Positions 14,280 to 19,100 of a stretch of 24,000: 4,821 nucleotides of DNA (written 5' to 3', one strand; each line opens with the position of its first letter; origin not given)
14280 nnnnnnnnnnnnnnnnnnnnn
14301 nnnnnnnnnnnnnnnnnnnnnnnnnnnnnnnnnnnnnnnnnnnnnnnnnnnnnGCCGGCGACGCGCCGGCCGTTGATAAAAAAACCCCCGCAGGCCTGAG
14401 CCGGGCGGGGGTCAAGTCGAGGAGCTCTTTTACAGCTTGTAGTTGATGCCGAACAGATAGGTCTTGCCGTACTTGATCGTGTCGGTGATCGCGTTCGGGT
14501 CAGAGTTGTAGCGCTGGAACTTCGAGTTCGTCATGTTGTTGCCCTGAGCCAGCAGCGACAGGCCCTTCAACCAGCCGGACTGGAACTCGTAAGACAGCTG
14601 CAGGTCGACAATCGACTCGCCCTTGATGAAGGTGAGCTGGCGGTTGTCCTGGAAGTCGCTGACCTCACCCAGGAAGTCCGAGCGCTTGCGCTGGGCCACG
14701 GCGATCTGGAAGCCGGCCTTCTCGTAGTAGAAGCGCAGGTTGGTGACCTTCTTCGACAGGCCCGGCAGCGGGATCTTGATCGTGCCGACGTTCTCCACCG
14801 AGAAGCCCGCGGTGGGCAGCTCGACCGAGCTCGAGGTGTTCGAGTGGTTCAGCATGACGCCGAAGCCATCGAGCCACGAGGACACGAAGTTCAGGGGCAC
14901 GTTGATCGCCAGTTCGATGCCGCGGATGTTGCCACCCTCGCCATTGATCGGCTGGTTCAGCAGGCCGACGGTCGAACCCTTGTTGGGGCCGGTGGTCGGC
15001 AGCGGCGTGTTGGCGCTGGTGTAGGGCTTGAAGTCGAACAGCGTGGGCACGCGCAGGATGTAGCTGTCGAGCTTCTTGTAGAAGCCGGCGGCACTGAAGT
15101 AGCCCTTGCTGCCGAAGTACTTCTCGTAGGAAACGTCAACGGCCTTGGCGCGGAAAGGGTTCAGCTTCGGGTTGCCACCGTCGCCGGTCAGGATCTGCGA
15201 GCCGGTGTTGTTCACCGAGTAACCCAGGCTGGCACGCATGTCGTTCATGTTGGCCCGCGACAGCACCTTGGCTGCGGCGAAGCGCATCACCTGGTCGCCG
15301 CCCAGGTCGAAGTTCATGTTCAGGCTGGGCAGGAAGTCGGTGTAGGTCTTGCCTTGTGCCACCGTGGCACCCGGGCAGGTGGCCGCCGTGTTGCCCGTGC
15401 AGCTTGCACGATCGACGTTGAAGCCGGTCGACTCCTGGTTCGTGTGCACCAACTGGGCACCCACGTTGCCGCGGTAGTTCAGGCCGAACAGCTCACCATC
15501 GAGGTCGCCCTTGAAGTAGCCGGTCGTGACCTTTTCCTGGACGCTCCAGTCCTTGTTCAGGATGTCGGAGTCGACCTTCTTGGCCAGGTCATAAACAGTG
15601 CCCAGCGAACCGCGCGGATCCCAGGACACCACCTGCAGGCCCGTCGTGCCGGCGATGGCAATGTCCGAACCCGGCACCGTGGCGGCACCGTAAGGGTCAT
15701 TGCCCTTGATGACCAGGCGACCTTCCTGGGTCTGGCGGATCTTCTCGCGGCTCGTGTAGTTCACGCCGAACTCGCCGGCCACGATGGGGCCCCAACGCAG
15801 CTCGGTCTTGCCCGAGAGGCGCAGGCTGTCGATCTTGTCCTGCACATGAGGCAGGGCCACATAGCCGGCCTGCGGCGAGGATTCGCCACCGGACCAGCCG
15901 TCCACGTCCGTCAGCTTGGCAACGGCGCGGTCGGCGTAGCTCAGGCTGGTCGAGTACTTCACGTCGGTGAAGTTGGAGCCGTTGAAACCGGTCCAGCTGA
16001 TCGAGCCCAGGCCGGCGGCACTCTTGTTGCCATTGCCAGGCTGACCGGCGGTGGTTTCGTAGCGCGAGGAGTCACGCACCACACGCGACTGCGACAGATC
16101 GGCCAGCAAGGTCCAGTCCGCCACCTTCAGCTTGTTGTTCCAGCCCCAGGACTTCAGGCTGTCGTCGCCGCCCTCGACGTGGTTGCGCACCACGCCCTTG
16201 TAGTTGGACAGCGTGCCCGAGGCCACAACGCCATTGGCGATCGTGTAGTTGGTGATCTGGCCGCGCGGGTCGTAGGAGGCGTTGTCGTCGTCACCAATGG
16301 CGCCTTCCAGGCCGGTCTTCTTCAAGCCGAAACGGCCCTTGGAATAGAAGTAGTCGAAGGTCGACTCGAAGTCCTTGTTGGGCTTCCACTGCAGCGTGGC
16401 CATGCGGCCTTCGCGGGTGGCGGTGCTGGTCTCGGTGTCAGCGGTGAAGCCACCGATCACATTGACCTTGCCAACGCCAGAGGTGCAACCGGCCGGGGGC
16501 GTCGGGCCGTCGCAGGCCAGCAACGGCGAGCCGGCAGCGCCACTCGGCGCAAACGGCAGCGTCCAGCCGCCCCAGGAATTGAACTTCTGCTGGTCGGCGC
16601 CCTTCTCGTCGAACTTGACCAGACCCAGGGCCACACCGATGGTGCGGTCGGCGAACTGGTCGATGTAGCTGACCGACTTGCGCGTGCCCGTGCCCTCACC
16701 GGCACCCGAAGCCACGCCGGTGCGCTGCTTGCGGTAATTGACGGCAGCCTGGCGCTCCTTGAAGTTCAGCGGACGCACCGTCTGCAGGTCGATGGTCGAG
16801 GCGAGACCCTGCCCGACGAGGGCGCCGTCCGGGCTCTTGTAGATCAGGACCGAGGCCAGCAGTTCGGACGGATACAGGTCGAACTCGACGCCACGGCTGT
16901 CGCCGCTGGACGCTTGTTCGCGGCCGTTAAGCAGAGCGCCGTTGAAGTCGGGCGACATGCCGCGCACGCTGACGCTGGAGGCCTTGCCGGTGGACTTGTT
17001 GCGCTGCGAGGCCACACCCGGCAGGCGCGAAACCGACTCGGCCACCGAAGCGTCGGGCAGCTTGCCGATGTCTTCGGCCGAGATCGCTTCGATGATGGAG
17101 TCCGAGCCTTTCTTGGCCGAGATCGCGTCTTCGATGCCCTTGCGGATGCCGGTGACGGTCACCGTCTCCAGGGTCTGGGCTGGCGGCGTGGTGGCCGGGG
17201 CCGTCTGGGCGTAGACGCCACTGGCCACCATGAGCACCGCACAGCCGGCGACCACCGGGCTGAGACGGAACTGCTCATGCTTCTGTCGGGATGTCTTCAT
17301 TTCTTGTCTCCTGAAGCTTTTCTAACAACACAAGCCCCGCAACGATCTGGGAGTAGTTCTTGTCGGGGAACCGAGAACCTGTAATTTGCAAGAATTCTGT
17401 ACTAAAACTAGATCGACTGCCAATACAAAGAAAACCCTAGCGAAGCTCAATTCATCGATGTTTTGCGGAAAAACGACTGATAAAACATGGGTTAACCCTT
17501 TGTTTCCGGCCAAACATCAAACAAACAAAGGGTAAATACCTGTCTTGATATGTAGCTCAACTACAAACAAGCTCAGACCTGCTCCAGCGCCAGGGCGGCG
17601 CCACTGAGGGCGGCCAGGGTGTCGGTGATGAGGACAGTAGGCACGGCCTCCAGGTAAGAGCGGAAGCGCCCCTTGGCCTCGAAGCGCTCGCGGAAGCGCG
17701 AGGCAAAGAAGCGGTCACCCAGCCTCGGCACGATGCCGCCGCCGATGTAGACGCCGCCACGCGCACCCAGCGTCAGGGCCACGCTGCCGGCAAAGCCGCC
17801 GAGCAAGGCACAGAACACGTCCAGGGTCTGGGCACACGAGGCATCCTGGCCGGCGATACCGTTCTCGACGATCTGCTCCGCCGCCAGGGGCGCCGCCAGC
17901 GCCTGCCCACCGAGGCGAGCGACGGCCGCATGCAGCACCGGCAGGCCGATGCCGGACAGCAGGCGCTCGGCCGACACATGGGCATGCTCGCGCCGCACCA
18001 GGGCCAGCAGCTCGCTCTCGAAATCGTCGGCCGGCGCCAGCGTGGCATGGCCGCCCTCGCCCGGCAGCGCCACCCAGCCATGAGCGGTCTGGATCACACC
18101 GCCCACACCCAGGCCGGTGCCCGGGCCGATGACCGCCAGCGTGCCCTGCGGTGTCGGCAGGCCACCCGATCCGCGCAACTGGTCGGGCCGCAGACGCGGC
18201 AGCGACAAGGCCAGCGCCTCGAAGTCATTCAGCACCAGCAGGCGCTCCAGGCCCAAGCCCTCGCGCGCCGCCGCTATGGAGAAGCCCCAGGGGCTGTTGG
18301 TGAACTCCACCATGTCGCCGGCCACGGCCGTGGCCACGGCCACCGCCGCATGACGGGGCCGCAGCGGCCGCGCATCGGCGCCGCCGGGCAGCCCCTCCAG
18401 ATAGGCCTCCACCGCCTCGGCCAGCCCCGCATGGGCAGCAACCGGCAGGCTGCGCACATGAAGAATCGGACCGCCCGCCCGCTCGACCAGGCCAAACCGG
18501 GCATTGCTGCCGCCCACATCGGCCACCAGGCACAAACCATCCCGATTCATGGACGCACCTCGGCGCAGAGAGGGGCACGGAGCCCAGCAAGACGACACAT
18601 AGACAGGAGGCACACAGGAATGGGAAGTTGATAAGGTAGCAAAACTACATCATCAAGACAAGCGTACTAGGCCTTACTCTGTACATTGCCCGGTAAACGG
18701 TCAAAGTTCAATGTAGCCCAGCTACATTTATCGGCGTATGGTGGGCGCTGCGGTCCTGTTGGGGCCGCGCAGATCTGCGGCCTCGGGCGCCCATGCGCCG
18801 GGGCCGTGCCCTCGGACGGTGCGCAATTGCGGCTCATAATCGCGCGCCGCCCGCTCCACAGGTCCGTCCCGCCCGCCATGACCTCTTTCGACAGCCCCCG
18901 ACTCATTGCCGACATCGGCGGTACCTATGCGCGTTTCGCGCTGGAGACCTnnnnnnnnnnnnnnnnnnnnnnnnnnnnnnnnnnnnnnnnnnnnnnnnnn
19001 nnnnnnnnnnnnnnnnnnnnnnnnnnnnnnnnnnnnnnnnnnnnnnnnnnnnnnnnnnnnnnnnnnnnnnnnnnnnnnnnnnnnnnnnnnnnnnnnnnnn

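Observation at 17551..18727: Three TGTA-N7-TACA dyads bracket glk and sit between the divergent glucokinase genes: a candidate operator set for the fused HexR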

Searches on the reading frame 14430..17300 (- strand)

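Call 5: search_protein_families(library=pfam, proteins=[window:14430-17300:-])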
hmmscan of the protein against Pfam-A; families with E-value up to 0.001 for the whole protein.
window:14430-17300:- (956 aa): 1 family
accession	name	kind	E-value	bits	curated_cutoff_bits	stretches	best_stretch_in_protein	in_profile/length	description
PF07715.20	Plug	-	1.1e-15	58.4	23.9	1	66-165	5-102/107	TonB-dependent Receptor Plug Domain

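Call 6: search_protein_families(library=ncbifam, proteins=[window:14430-17300:-])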
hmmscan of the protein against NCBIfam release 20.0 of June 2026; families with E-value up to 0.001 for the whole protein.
window:14430-17300:- (956 aa): 3 families
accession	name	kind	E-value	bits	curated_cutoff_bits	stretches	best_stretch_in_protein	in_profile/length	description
TIGR01782.1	TonB-Xanth-Caul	subfamily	2.7e-167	558.6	310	1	44-955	1-867/868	TonB-dependent receptor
TIGR01779.1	TonB-B12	equivalog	2.9e-05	22.8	599.7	1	40-211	24-193/614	TonB-dependent vitamin B12 receptor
NF007926.1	PRK10641.1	equivalog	0.00066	18.3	836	0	71-165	49-143/617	TonB-dependent vitamin B12 receptor BtuB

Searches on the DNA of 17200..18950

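Call 84: search_rna_families(source=window, start=17200, end=18950, threshold=evalue, max_evalue=1)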
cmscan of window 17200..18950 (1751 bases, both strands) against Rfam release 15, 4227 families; matches with E-value up to 1: 0.
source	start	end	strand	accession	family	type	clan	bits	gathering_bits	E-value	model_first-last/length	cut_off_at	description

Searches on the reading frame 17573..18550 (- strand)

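Call 5: search_protein_families(library=pfam, proteins=[window:17573-18550:-])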
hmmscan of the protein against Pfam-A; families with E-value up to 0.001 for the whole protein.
window:17573-18550:- (325 aa): 1 family
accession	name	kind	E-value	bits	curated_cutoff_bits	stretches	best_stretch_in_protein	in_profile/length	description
PF02685.22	Glucokinase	-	4.9e-98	328.5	22.1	1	8-324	1-313/314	Glucokinase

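Call 6: search_protein_families(library=ncbifam, proteins=[window:17573-18550:-])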
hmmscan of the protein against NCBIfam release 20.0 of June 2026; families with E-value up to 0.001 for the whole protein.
window:17573-18550:- (325 aa): 7 families
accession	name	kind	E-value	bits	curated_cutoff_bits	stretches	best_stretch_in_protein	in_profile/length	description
NF001416.0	PRK00292.1-3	equivalog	6.3e-103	344.4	383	1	7-324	13-333/339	glucokinase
NF010701.0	PRK14101.1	equivalog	1.9e-97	327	920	1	3-323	16-329/638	bifunctional transcriptional regulator/glucokinase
TIGR00749.1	glk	equivalog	1.2e-78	264.6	225.45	1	8-319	1-315/315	glucokinase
NF001414.0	PRK00292.1-1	equivalog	5.7e-78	262.4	502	1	7-324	5-315/321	glucokinase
NF001415.0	PRK00292.1-2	equivalog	1.5e-73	248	333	1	6-324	3-343/346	glucokinase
NF009073.0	PRK12408.1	subfamily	1.9e-62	211.3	240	1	8-319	19-329/338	glucokinase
NF001417.0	PRK00292.1-4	equivalog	3e-61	207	468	1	8-319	16-321/342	glucokinase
